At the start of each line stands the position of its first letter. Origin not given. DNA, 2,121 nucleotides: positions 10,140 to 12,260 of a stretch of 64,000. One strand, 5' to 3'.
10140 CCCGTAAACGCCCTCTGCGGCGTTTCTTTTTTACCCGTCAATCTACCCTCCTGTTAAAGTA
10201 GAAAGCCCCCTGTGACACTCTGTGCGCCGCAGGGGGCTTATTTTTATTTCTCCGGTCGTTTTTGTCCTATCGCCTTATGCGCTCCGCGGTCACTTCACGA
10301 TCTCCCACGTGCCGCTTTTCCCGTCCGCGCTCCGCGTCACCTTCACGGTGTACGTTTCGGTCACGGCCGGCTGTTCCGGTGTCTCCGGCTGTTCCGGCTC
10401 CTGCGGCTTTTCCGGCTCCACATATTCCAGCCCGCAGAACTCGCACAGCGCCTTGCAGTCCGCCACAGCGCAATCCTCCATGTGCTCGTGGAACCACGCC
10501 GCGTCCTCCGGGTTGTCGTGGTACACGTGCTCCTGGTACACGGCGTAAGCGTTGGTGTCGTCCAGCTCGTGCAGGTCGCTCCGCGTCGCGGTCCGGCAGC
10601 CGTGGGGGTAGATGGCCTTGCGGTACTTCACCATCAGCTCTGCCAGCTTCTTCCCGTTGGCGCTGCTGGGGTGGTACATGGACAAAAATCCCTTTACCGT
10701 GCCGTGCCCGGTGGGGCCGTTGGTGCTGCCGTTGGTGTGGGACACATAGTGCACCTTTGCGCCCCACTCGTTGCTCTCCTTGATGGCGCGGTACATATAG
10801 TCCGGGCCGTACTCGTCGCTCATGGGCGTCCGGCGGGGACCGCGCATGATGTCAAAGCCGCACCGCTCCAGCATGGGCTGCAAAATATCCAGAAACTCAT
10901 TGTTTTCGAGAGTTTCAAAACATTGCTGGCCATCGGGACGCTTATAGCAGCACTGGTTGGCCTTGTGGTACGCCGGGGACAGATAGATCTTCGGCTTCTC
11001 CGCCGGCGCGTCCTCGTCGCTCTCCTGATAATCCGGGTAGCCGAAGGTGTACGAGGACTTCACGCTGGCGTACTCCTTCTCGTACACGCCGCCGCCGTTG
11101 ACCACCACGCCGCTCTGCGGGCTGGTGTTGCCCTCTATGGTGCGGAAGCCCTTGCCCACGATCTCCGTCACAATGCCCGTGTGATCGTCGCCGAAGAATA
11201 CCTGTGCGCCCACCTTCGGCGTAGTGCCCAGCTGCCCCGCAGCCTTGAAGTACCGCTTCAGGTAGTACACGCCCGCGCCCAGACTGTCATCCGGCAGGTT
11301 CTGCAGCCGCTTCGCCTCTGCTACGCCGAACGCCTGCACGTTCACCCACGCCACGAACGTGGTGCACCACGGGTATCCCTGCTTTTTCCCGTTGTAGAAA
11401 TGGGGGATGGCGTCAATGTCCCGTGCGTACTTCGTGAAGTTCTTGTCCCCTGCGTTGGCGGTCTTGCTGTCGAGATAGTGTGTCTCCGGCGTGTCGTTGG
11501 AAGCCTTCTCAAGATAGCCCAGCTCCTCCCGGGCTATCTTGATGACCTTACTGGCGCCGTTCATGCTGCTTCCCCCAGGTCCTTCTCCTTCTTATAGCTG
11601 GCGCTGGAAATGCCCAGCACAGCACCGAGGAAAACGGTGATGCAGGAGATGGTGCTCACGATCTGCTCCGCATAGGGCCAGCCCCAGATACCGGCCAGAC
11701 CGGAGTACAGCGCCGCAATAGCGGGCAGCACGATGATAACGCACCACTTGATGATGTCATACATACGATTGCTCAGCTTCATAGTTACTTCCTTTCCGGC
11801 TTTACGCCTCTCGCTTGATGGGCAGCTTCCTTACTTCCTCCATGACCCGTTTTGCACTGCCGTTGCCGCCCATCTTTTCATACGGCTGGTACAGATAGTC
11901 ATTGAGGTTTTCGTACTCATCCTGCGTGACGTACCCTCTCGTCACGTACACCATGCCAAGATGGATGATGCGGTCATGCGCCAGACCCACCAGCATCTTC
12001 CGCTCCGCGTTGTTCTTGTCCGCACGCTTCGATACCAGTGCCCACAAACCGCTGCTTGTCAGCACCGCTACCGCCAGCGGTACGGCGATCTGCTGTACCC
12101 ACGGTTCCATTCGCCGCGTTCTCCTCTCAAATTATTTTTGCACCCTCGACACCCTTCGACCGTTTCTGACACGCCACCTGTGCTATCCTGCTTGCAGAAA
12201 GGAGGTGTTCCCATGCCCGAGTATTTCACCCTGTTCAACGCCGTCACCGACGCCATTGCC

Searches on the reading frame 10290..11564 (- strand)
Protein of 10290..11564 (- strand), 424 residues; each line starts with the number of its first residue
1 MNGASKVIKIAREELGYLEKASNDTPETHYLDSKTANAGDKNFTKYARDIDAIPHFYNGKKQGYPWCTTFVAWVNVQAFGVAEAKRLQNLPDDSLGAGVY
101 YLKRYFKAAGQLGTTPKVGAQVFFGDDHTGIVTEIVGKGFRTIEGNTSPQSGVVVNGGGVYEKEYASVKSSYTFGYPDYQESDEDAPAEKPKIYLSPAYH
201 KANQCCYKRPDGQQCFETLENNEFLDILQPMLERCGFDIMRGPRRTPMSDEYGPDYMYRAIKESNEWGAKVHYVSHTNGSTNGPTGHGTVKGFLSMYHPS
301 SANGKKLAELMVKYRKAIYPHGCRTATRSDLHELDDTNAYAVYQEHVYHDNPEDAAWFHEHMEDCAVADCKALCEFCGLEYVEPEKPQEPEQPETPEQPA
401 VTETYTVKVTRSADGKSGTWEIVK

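Call 6: search_protein_families(library=pfam, proteins=[window:10290-11564:-], max_evalue=0.01)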
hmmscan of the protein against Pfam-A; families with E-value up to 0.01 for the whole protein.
window:10290-11564:- (424 aa): 2 families
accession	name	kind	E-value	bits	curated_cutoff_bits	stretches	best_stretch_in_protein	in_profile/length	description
PF05257.22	CHAP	-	1.3e-08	35.6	26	1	60-146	2-81/81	CHAP domain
PF01520.23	Amidase_3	-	9.6e-06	26.2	27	1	259-370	58-169/174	N-acetylmuramoyl-L-alanine amidase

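Call 7: search_protein_families(library=phrogs, proteins=[window:10290-11564:-], max_evalue=0.01)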
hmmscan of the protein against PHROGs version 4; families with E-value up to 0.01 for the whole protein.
window:10290-11564:- (424 aa): 6 families
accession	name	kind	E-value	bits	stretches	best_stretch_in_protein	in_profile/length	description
phrog_38078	-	unknown function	1.8e-25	91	1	5-167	35-196/423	-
phrog_9589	-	lysis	5e-24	86.7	1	4-186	4-164/281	endolysin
phrog_2742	-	lysis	1.3e-09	38.9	1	256-411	64-213/318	endolysin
phrog_435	-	lysis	2.2e-08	34.5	1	217-395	136-301/556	endolysin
phrog_21357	-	lysis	2.4e-07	31.4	1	5-193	5-177/225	endolysin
phrog_21825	-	lysis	1.4e-06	29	1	42-182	25-168/289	endolysin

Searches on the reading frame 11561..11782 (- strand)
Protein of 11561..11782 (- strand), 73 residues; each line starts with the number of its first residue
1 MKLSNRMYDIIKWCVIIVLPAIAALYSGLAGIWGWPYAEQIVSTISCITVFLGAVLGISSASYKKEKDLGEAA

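Call 6: search_protein_families(library=pfam, proteins=[window:11561-11782:-], max_evalue=0.01)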
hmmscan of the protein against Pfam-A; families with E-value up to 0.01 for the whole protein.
window:11561-11782:- (73 aa): 1 family
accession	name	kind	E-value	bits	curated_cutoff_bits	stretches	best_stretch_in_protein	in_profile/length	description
PF16938.10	Phage_holin_Dp1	-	9.8e-25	87.1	25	1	3-65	1-63/63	Putative phage holin Dp-1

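Call 7: search_protein_families(library=phrogs, proteins=[window:11561-11782:-], max_evalue=0.01)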
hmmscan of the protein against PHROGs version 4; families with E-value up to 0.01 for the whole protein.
window:11561-11782:- (73 aa): 4 families
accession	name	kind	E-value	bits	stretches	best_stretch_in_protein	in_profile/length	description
phrog_881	-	lysis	4.4e-25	88.5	1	1-67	1-67/68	holin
phrog_9233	-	lysis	3.7e-19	70.1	1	2-66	13-77/124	holin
phrog_13239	-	unknown function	5.4e-15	56.9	1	3-66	19-82/138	-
phrog_18836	-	lysis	6.4e-05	24.1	1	16-65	30-75/116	holin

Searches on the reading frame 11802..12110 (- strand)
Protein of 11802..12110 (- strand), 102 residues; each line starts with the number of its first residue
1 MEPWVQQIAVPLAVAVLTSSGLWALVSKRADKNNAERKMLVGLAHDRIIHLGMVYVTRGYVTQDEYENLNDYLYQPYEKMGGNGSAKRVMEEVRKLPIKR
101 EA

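Call 6: search_protein_families(library=pfam, proteins=[window:11802-12110:-], max_evalue=0.01)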
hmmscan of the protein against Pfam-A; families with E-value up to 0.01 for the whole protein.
window:11802-12110:- (102 aa): 0 families

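Call 7: search_protein_families(library=phrogs, proteins=[window:11802-12110:-], max_evalue=0.01)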
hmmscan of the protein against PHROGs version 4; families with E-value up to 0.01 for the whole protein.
window:11802-12110:- (102 aa): 2 families
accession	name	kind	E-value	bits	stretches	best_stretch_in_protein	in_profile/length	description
phrog_4105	-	unknown function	3e-27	95.9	1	2-101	4-101/103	-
phrog_4257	-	unknown function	4.4e-09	37.7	1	41-101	77-136/138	-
